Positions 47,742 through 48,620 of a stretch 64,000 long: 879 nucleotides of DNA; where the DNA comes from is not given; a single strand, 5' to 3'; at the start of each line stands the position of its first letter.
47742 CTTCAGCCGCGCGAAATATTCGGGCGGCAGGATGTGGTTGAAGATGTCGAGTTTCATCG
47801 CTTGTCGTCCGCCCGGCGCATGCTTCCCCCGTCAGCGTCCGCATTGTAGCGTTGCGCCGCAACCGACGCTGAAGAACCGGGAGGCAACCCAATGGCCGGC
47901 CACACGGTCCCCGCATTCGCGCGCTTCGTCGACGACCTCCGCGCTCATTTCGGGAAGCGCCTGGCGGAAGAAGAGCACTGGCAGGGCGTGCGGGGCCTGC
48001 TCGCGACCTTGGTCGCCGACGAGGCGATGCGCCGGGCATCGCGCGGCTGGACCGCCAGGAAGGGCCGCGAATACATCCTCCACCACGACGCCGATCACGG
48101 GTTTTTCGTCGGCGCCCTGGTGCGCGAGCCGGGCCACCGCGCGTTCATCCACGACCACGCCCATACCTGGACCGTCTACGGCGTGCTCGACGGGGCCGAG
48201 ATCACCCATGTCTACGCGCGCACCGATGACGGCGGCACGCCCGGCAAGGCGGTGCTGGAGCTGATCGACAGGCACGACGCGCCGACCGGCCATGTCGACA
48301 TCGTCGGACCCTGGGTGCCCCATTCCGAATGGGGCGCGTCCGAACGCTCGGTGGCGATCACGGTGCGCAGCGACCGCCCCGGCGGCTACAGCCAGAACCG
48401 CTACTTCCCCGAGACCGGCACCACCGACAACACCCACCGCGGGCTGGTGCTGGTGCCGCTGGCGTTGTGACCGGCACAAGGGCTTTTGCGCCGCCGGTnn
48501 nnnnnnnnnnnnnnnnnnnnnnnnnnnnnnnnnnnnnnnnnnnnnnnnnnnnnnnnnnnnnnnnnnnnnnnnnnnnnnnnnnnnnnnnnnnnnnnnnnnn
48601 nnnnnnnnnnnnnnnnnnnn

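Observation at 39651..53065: Accessory-looking block combining thiol and redox functions with a two-component flavin monooxygenase pair, two decarboxylase types, a thiol-dioxygenase-like cupin and a coxMSL-type Mo-hydroxylase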

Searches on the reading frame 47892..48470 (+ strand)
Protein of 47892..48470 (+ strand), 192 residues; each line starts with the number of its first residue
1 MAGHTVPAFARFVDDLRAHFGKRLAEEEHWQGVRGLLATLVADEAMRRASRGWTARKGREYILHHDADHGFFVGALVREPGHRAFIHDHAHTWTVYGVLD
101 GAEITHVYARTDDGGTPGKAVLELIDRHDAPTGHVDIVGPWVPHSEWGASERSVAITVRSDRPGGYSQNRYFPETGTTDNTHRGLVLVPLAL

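Call 4: search_protein_families(library=pfam, proteins=[window:47892-48470:+])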
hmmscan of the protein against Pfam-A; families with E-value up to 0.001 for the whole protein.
window:47892-48470:+ (192 aa): 0 families

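Call 8: search_protein_families(library=ncbifam, proteins=[window:47892-48470:+], max_evalue=0.01)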
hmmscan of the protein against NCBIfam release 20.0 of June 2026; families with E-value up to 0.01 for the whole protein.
window:47892-48470:+ (192 aa): 0 families

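Call 25: search_solved_structures(query=window:47892-48470:+, max_evalue=10)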
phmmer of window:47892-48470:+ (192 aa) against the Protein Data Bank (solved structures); distinct sequences matched with E-value up to 10: 5.
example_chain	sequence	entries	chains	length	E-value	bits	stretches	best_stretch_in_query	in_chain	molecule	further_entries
4wvz_A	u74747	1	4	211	3.2e-06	30.2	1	20-119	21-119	3-mercaptopropionate dioxygenase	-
8vni_A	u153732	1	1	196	4.1e-06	29.8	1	59-123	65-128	Mercaptosuccinate dioxygenase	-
3uss_A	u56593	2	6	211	4.5e-06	29.7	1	20-119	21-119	Putative uncharacterized protein | 3-mercaptopropionate dioxygenase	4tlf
4qma_A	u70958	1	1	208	7.2e-06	29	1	12-158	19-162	Cysteine dioxygenase type I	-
6xb9_A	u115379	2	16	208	0.0002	24.3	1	30-117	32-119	Cysteine dioxygenase type I protein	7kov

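Call 27: find_homologous_proteins(query=window:47892-48470:+, max_evalue=0.00001)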
Query window:47892-48470:+ (192 aa): 100 proteins with E <= 0.00001 among 294 candidates.
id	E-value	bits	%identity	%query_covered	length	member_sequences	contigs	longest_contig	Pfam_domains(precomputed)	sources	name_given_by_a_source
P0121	4.6e-113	394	88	100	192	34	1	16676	-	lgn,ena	-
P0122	1.2e-112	392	87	100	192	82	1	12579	-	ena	-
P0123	5.1e-111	387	85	100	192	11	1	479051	-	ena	-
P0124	2.7e-109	381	85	100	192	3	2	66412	-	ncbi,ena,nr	ncbi:MAG: hypothetical protein OXI22_17555 [Defluviicoccus sp.]|nr:hypothetical protein [Defluviicoc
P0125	1.5e-107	376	84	100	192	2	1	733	-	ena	-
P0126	2.8e-107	375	83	100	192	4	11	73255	-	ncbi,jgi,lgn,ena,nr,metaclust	ncbi:MAG: hypothetical protein OXC28_00220 [Defluviicoccus sp.]|nr:hypothetical protein [Defluviicoc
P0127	1.7e-101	356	79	100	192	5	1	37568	-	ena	-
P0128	4.2e-100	351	79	100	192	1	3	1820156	-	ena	-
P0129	7.5e-100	351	78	100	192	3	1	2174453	-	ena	-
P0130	1.4e-97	343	77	100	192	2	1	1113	-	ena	-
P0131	3.4e-86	306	70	100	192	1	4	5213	-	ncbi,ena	-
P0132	4.9e-83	296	67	98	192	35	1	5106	-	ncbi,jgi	-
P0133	1.8e-82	294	67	98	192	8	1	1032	-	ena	-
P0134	8.3e-82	292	66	98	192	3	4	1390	-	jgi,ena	jgi:predicted metal-dependent enzyme (double-stranded beta helix superfamily)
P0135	6.9e-81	289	65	98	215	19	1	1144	-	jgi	jgi:predicted metal-dependent enzyme (double-stranded beta helix superfamily)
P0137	1.2e-80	288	66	98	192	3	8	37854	-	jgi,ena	jgi:predicted metal-dependent enzyme (double-stranded beta helix superfamily)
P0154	1.8e-71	258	61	100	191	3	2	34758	-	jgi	jgi:predicted metal-dependent enzyme (double-stranded beta helix superfamily)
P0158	1.6e-68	248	60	100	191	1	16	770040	-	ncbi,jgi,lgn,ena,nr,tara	ncbi:MAG: hypothetical protein CMM52_06410 [Rhodospirillaceae bacterium]|nr:hypothetical protein [Rh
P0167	8.9e-63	230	56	100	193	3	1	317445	-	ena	-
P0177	1.4e-56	209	53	96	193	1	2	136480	-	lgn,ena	-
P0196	7.0e-32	129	43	86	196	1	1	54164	-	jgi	jgi:predicted metal-dependent enzyme (double-stranded beta helix superfamily)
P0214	2.0e-26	111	36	92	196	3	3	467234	-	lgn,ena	-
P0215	4.6e-25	106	36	92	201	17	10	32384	-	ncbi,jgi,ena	jgi:predicted metal-dependent enzyme (double-stranded beta helix superfamily)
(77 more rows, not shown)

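Call 28: find_encoding_contigs(protein=P0158, flank=8000, max_places=2)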
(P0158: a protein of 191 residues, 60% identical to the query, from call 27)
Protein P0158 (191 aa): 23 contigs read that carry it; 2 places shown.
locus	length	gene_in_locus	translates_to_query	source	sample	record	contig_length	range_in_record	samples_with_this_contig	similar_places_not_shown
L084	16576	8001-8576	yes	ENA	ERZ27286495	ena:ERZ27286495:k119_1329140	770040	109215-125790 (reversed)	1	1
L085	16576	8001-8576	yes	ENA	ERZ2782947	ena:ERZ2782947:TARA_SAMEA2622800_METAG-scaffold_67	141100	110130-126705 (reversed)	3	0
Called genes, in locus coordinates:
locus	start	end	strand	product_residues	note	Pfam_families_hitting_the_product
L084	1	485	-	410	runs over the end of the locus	PF00296:Bac_luciferase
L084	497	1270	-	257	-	PF00561:Abhydrolase_1, PF12146:Hydrolase_4 (weak), PF12697:Abhydrolase_6, PF00561:Abhydrolase_1 (weak)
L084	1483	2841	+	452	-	PF13424:TPR_12 (faint), PF13414:TPR_11 (faint)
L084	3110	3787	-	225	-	PF13548:DUF4126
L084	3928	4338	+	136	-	PF00903:Glyoxalase, PF13669:Glyoxalase_4, PF18029:Glyoxalase_6 (weak)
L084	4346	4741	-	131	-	-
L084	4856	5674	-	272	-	PF02668:TauD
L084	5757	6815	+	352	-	PF02423:OCD_Mu_crystall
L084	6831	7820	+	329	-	PF00248:Aldo_ket_red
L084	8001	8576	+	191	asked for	-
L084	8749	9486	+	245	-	PF17645:Amdase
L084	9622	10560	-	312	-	-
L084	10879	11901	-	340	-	PF00348:polyprenyl_synt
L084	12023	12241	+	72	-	PF09413:DUF2007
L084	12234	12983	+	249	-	PF01728:FtsJ (weak), PF02384:N6_Mtase (weak), PF05175:MTS, PF06325:PrmA (faint), PF02475:TRM5-TYW2_MTfase, PF13847:Methyltransf_31, PF08241:Methyltransf_11 (weak), PF13649:Methyltransf_25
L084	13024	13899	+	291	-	PF01972:SDH_protease, PF25145:NfeD1b_N, PF01343:Peptidase_S49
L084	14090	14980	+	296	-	PF02091:tRNA-synt_2e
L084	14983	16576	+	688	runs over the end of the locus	PF02092:tRNA_synt_2f, PF05746:DALR_1 (weak)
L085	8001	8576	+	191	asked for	-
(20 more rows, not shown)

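Call 29: find_encoding_contigs(protein=P0167, flank=8000, max_places=1)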
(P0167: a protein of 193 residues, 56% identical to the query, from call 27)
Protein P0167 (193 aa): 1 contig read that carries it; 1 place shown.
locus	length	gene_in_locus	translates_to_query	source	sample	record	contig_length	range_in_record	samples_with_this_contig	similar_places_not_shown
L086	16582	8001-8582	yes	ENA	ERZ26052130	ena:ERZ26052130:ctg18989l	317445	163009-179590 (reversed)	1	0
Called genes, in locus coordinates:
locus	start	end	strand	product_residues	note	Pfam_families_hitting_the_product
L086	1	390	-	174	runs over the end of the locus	PF16694:Cytochrome_P460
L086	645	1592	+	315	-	PF04909:Amidohydro_2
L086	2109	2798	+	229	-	PF01656:CbiA, PF02374:ArsA_ATPase (weak), PF07015:VirC1, PF09140:MipZ (faint), PF10609:ParA (faint), PF13614:AAA_31 (weak)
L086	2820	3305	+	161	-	PF00072:Response_reg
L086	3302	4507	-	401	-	PF01266:DAO (faint), PF01494:FAD_binding_3, PF13450:NAD_binding_8 (weak)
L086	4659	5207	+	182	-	PF02776:TPP_enzyme_N (weak)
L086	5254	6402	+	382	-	PF01546:Peptidase_M20, PF07687:M20_dimer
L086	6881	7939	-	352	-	PF08240:ADH_N, PF00107:ADH_zinc_N, PF13602:ADH_zinc_N_2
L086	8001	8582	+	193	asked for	-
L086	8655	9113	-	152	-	PF03330:DPBB_1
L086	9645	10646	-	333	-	PF02423:OCD_Mu_crystall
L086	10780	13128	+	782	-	PF01315:Ald_Xan_dh_C, PF02738:MoCoBD_1, PF20256:MoCoBD_2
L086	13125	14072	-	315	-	PF00291:PALP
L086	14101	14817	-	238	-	PF00561:Abhydrolase_1, PF12146:Hydrolase_4 (weak), PF12697:Abhydrolase_6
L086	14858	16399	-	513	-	PF05935:Arylsulfotrans, PF14269:Arylsulfotran_2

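Call 30: find_encoding_contigs(protein=P0214, flank=8000, max_places=1)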
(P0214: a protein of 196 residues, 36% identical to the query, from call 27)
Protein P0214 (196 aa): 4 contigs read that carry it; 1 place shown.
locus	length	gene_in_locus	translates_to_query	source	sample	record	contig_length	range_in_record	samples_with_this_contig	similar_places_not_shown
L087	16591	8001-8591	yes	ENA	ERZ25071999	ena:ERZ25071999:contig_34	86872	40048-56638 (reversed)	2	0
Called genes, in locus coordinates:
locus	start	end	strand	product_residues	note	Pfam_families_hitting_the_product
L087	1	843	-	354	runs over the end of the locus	PF12869:tRNA_anti-like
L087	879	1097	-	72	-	-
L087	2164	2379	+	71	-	-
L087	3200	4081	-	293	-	-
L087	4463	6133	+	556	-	PF02776:TPP_enzyme_N, PF00205:TPP_enzyme_M, PF02775:TPP_enzyme_C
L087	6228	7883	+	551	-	PF02776:TPP_enzyme_N, PF00205:TPP_enzyme_M, PF02775:TPP_enzyme_C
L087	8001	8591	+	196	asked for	-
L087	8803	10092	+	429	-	PF00270:DEAD, PF04851:ResIII (weak), PF00271:Helicase_C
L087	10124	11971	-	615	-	PF00009:GTP_EFTU, PF01926:MMR_HSR1 (faint), PF22042:EF-G_D2, PF03144:GTP_EFTU_D2, PF14492:EFG_III (weak), PF00679:EFG_C, PF21018:BipA_C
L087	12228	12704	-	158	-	PF03473:MOSC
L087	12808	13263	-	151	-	PF01979:Amidohydro_1, PF07969:Amidohydro_3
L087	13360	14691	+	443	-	PF05598:DUF772, PF13751:DDE_Tnp_1_6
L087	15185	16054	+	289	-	PF12974:Phosphonate-bd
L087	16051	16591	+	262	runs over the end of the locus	PF00005:ABC_tran, PF13304:AAA_21 (faint)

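Call 44: find_encoding_contigs(protein=P0128, flank=10000, max_places=1)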
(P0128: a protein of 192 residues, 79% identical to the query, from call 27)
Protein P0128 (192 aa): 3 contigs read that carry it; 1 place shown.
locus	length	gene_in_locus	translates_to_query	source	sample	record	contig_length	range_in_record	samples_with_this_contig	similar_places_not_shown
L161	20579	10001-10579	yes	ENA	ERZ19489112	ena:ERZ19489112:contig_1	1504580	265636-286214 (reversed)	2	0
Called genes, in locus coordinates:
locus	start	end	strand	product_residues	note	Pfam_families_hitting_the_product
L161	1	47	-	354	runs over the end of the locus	PF00296:Bac_luciferase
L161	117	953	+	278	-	PF00378:ECH_1, PF16113:ECH_2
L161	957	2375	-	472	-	PF01425:Amidase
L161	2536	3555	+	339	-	PF03480:DctP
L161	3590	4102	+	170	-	PF04290:DctQ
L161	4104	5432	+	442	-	PF06808:DctM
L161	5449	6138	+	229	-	PF03070:TENA_THI-4, PF14518:Haem_oxygenas_2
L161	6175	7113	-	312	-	PF09084:NMT1 (faint), PF13379:NMT1_2 (faint)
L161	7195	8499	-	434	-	PF01042:Ribonuc_L-PSP (weak)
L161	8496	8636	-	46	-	-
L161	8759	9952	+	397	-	PF08028:Acyl-CoA_dh_2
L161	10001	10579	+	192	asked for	-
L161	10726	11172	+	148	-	PF13340:DUF4096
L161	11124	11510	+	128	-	PF01609:DDE_Tnp_1, PF13586:DDE_Tnp_1_2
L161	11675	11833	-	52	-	-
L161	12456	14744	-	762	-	PF01315:Ald_Xan_dh_C, PF02738:MoCoBD_1, PF20256:MoCoBD_2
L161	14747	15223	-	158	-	PF00111:Fer2 (weak), PF01799:Fer2_2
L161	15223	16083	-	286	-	PF00941:FAD_binding_5, PF03450:CO_deh_flav_C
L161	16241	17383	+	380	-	PF02771:Acyl-CoA_dh_N, PF02770:Acyl-CoA_dh_M, PF00441:Acyl-CoA_dh_1, PF22924:ACOX_C_alpha1 (weak), PF08028:Acyl-CoA_dh_2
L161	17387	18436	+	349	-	PF00378:ECH_1, PF16113:ECH_2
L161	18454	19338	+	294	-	PF02826:2-Hacid_dh_C (faint), PF03446:NAD_binding_2, PF03807:F420_oxidored (faint), PF14833:NAD_binding_11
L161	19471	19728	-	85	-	-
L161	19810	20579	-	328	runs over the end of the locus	-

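Call 45: find_encoding_contigs(protein=P0137, flank=8000, max_places=1)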
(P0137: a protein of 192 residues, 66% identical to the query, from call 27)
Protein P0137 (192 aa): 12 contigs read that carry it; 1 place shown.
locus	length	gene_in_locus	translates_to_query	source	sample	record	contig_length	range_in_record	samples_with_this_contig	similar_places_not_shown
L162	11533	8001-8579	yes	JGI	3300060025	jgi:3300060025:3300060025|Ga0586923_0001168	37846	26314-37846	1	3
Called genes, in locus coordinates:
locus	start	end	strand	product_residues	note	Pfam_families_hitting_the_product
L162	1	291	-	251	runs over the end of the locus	PF01177:Asp_Glu_race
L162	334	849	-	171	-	PF07883:Cupin_2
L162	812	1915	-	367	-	PF01547:SBP_bac_1 (weak), PF13416:SBP_bac_8 (weak), PF13343:SBP_bac_6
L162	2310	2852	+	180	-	PF07883:Cupin_2 (weak)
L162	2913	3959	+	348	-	PF04909:Amidohydro_2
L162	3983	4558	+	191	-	PF07883:Cupin_2 (weak)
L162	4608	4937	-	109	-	PF07883:Cupin_2 (weak)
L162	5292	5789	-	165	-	PF00583:Acetyltransf_1, PF13673:Acetyltransf_10, PF13508:Acetyltransf_7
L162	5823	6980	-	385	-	-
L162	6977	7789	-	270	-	PF00106:adh_short, PF13561:adh_short_C2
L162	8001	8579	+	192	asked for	-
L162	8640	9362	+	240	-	PF17645:Amdase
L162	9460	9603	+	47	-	-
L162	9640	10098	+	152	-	PF00565:SNase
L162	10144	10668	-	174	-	PF01389:OmpA_membrane, PF13505:OMP_b-brl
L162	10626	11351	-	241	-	-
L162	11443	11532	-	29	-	?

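Call 46: find_encoding_contigs(protein=P0177, flank=8000, max_places=1)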
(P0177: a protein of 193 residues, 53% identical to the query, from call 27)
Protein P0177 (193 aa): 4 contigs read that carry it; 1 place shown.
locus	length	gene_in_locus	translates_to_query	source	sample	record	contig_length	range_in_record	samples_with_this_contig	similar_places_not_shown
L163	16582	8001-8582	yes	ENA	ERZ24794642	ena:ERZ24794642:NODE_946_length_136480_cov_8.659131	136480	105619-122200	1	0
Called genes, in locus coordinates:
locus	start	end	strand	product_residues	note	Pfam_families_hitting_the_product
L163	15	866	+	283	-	PF04909:Amidohydro_2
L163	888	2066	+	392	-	PF02515:CoA_transf_3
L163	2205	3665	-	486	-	PF00682:HMGL-like (weak), PF02436:PYC_OADA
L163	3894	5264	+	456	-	PF00355:Rieske, PF00848:Ring_hydroxyl_A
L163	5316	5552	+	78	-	-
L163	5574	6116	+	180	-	PF00866:Ring_hydroxyl_B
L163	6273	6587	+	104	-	-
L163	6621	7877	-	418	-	PF00355:Rieske, PF19301:LigXa_C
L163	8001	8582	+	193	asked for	-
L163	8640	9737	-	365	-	PF04909:Amidohydro_2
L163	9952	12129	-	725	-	PF01315:Ald_Xan_dh_C, PF02738:MoCoBD_1, PF20256:MoCoBD_2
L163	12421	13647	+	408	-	PF04909:Amidohydro_2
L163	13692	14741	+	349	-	PF03480:DctP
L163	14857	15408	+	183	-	PF04290:DctQ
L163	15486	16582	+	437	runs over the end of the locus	PF06808:DctM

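Call 67: predict_structure(alignment_id=A3)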
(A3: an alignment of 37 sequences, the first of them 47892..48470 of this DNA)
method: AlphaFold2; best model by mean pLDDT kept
length: 192 residues; sequences in the alignment: 37
mean_pLDDT: 94.5   pTM: 0.90
mean pLDDT of the five models: 94.5, 94.6, 94.5, 93.5, 92.1
residues with pLDDT >= 90: 167; 70-90: 22; 50-70: 2; < 50: 1
segments of 3 or more residues with pLDDT < 50: none
pLDDT, mean of each block of 10 residues (from residue 1): 83 98 96 99 98 93 96 96 93 97 96 91 97 97 93 97 92 94 91 90
secondary structure, 60 per line:
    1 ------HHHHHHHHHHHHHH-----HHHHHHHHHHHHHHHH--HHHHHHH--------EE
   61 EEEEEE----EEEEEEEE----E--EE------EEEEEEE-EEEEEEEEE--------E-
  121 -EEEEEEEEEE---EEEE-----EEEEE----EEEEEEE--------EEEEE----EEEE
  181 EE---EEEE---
elements in order: H7-20 H26-41 H44-50 E59-66 E71-78 E94-100 E102-110 E122-131 E135-138 E144-148 E153-159 E168-172 E177-182 E186-189

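Call 69: fold_search(model_id=the predicted structure, library=pdb)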
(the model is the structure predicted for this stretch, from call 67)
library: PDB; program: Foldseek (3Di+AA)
matches with E <= 10: 1901; with E <= 0.001: 653
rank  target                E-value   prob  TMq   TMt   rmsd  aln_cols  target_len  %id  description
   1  3uss_A                5.8e-14  1.00  0.76  0.74   3.4       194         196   24  Crystal structure of Cysteine dioxygenase from Pseudomonas aeruginosa (released 2012-01-18)
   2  4wvz_A                9.9e-14  1.00  0.81  0.80   2.5       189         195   24  Crystal structure of artificial crosslinked thiol dioxygenase G95C variant from Pseudomonas aeruginosa (released 2016-02-24)
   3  4tlf_B                1.9e-13  1.00  0.77  0.77   2.6       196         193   24  Crystal structure of Thiol dioxygenase from Pseudomonas aeruginosa (released 2015-06-17)
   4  4tlf_A                2.0e-13  1.00  0.79  0.78   2.4       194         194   24  Crystal structure of Thiol dioxygenase from Pseudomonas aeruginosa (released 2015-06-17)
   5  4qma                  2.9e-13  1.00  0.80  0.80   2.6       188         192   26  Crystal Structure of a Putative Cysteine Dioxygnase From Ralstonia eutropha: An Alternative Modeling of 2GM6 from JCSG T (released 2014-11-26)
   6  4tlf_C                2.9e-13  1.00  0.78  0.76   2.7       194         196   25  Crystal structure of Thiol dioxygenase from Pseudomonas aeruginosa (released 2015-06-17)
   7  4tlf_D                3.5e-13  1.00  0.78  0.75   2.7       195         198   25  Crystal structure of Thiol dioxygenase from Pseudomonas aeruginosa (released 2015-06-17)
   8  4wvz_C                7.6e-13  1.00  0.77  0.74   2.9       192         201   24  Crystal structure of artificial crosslinked thiol dioxygenase G95C variant from Pseudomonas aeruginosa (released 2016-02-24)
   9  6xb9_A                9.1e-13  1.00  0.79  0.78   3.0       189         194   26  Crystal structure of Azotobacter vinelandii 3-mercaptopropionic acid dioxygenase in complex with 3-hydroxypropionic ac (released 2021-03-03)
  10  8vni                  1.1e-12  1.00  0.77  0.77   3.1       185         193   21  A ligand-free crystal structure of mercaptosuccinate dioxygenase (released 2026-01-14)
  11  6xb9_C                1.3e-12  1.00  0.79  0.79   3.5       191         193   26  Crystal structure of Azotobacter vinelandii 3-mercaptopropionic acid dioxygenase in complex with 3-hydroxypropionic ac (released 2021-03-03)
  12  6xb9_I                1.4e-12  1.00  0.76  0.77   3.3       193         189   26  Crystal structure of Azotobacter vinelandii 3-mercaptopropionic acid dioxygenase in complex with 3-hydroxypropionic ac (released 2021-03-03)
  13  4wvz_D                1.5e-12  1.00  0.77  0.73   2.7       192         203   26  Crystal structure of artificial crosslinked thiol dioxygenase G95C variant from Pseudomonas aeruginosa (released 2016-02-24)
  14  6xb9_B                1.6e-12  1.00  0.76  0.75   3.3       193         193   26  Crystal structure of Azotobacter vinelandii 3-mercaptopropionic acid dioxygenase in complex with 3-hydroxypropionic ac (released 2021-03-03)
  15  6xb9_L                2.2e-12  1.00  0.76  0.78   3.0       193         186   25  Crystal structure of Azotobacter vinelandii 3-mercaptopropionic acid dioxygenase in complex with 3-hydroxypropionic ac (released 2021-03-03)
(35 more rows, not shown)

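Call 70: search_dna_similar(query=window:47892-48470:+, collection=plasmids, mode=protein, max_rows=20, max_evalue=1e-8)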
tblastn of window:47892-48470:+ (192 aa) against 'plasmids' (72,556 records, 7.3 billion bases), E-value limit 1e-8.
Records with a match: 1; places in all: 1; records where one place covers at least 80% of the query: 1.
Best place of each record, by identity: <60% 1.
By first word of the organism name: Salipiger 1.
By predicted mobility (MOB-suite, as given by PLSDB): non-mobilizable 1.
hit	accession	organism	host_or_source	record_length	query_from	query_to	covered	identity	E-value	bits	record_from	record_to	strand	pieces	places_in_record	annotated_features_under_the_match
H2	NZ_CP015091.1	Salipiger abyssi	single cell,marine seawater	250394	3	192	99%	33.5%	6e-25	107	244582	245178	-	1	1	hypothetical protein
